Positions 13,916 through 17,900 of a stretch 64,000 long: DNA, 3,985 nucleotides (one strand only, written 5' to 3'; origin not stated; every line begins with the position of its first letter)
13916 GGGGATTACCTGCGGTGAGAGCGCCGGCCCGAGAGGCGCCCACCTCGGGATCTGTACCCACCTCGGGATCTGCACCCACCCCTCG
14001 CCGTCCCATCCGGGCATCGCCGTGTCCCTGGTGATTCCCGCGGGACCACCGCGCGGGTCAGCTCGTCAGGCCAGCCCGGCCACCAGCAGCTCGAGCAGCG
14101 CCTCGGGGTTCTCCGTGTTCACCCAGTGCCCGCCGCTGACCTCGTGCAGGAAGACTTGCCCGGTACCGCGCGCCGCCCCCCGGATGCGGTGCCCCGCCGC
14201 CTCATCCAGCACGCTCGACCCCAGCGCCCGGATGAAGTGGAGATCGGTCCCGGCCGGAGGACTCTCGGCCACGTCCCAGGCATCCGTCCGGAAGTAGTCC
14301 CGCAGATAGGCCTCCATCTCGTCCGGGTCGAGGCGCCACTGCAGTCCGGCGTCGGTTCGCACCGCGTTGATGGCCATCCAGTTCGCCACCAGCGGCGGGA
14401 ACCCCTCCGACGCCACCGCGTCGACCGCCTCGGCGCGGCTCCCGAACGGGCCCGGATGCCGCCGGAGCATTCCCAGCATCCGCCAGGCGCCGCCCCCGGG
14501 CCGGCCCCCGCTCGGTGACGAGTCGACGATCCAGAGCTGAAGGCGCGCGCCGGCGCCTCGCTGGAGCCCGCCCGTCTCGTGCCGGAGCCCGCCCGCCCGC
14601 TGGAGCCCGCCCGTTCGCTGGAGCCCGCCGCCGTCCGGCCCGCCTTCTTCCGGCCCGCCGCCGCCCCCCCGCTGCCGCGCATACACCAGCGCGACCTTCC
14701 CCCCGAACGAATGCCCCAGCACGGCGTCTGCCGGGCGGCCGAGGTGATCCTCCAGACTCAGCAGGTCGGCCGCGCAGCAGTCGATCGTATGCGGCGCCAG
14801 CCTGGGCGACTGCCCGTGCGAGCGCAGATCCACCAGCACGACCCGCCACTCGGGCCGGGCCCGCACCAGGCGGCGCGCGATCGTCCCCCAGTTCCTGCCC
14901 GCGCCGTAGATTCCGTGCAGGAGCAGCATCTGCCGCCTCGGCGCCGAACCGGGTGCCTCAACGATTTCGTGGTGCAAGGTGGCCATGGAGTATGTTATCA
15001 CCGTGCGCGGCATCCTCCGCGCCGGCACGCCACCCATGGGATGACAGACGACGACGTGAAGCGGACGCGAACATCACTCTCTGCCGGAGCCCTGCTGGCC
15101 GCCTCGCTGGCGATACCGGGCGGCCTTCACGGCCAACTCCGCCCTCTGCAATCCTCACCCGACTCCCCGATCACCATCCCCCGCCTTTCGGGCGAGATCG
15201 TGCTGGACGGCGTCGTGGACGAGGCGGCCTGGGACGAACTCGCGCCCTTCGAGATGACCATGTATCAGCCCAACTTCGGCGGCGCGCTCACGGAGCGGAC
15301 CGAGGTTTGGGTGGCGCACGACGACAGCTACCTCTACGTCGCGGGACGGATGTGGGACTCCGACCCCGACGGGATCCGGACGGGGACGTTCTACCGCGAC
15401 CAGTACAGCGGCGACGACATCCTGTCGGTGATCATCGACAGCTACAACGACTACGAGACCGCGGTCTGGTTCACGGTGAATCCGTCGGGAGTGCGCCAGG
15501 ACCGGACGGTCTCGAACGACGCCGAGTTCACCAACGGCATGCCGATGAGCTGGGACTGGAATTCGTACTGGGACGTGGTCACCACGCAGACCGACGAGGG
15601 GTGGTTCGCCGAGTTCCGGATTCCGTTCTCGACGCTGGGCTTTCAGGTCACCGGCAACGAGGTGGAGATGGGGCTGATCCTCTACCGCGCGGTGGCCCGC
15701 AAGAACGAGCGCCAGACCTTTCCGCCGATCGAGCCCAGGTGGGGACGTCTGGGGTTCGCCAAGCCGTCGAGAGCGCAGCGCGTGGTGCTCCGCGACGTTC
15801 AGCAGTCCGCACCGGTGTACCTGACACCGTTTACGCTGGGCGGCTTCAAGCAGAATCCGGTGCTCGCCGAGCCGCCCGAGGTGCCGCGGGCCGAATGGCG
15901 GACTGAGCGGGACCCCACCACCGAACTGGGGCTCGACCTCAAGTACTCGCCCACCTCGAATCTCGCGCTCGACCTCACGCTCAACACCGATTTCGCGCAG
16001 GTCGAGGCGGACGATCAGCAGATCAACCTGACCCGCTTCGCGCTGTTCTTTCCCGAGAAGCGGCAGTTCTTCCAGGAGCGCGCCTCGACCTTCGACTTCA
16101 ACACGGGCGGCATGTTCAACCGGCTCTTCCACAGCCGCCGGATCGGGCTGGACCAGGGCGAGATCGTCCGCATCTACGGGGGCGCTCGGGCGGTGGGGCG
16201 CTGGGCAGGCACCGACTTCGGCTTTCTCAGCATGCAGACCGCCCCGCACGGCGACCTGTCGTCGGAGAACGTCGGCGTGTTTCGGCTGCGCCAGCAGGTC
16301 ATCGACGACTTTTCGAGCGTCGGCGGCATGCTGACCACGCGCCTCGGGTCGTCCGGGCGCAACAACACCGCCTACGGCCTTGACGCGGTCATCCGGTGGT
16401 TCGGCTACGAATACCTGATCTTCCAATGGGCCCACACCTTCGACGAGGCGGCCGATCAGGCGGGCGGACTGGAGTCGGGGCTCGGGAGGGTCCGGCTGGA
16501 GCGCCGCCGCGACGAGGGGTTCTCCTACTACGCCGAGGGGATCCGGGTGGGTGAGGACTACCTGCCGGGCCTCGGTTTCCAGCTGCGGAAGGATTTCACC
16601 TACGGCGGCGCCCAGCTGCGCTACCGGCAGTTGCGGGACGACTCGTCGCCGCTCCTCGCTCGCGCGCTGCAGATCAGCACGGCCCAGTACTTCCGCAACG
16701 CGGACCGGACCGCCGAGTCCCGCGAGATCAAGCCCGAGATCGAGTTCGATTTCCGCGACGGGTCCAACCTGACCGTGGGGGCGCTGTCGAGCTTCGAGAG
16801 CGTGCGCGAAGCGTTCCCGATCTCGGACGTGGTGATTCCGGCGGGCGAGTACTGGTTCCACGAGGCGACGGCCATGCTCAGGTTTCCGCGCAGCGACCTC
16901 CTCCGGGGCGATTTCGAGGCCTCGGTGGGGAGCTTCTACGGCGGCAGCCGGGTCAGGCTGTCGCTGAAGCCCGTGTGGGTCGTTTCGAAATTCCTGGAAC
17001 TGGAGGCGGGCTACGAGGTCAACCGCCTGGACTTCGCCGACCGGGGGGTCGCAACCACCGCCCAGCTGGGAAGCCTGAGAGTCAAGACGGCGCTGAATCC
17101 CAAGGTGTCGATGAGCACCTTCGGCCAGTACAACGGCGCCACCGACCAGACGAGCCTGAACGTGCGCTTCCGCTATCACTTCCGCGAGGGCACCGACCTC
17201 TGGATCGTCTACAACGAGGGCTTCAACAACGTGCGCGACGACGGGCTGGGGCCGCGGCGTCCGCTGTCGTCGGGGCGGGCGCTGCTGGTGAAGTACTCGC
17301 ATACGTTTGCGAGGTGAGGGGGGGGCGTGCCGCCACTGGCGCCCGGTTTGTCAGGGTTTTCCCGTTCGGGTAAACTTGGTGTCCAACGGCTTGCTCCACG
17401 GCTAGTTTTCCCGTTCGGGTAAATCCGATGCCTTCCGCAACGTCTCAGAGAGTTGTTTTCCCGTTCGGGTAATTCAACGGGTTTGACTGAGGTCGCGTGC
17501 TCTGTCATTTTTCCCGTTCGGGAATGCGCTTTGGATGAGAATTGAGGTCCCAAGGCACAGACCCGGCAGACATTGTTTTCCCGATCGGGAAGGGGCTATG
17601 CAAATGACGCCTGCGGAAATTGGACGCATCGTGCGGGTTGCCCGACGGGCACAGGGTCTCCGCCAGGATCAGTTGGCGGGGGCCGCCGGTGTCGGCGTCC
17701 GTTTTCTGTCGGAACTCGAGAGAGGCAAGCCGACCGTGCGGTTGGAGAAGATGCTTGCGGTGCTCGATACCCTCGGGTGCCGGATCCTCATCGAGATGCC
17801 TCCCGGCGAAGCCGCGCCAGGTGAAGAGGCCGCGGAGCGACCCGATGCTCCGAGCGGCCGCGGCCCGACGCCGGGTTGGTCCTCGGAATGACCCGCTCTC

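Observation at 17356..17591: Five evenly spaced palindromic repeats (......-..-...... core) form an unusually long operator array before hipBA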

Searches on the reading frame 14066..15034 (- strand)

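Call 65: search_protein_families(library=pfam, proteins=[window:14066-15034:-], max_evalue=0.01)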
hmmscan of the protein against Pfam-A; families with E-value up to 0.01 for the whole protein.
window:14066-15034:- (322 aa): 4 families
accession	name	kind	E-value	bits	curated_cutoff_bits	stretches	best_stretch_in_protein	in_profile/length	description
PF00561.26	Abhydrolase_1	-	1.6e-13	51.4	25.8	1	36-121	3-89/245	alpha/beta hydrolase fold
PF12697.13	Abhydrolase_6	-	3.3e-12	48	26.3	1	37-315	2-216/217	Alpha/beta hydrolase family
PF12146.15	Hydrolase_4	-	4.4e-06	26.6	27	1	31-122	2-97/239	Serine aminopeptidase, S33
PF00975.26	Thioesterase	-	0.00052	20.7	26.4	1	35-121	2-86/226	Thioesterase domain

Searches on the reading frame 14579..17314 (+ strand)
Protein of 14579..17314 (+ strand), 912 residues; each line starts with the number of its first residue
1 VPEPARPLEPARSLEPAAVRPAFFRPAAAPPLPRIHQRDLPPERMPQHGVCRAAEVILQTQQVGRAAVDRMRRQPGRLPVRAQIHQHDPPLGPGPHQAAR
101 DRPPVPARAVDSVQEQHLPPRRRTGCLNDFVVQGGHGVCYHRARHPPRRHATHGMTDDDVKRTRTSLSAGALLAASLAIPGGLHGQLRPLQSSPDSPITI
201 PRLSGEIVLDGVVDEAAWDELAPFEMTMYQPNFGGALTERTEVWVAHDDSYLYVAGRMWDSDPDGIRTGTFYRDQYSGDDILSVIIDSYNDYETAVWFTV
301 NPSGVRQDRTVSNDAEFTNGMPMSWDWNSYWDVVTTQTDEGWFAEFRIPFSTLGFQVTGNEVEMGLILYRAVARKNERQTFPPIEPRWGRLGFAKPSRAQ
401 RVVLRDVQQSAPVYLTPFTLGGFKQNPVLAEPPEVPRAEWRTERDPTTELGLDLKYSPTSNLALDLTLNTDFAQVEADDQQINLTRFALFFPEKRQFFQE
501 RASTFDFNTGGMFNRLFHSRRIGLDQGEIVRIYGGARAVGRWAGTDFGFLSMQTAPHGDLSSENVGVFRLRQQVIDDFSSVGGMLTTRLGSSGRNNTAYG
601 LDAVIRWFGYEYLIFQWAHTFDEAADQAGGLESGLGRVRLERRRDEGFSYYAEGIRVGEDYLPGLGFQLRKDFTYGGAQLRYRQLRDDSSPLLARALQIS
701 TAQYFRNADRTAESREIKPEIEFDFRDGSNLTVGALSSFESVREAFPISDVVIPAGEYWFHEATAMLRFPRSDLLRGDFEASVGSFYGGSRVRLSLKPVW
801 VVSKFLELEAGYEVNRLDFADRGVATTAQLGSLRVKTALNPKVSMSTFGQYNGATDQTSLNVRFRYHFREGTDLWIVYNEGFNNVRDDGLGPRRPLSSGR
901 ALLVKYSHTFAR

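Call 9: search_protein_families(library=pfam, proteins=[window:14579-17314:+])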
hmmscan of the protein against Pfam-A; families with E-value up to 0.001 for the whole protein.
window:14579-17314:+ (912 aa): 1 family
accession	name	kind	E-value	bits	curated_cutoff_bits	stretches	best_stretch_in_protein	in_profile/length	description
PF19313.5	DUF5916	-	2.9e-16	59.7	22.6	1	444-524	22-96/572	Domain of unknown function (DUF5916)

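Call 10: search_protein_families(library=ncbifam, proteins=[window:14579-17314:+])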
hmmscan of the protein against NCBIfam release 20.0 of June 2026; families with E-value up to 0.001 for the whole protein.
window:14579-17314:+ (912 aa): 0 families

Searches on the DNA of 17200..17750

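Call 44: search_rna_families(source=window, start=17200, end=17750, threshold=evalue, max_evalue=1)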
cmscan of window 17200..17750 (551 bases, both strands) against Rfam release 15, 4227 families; matches with E-value up to 1: 0.
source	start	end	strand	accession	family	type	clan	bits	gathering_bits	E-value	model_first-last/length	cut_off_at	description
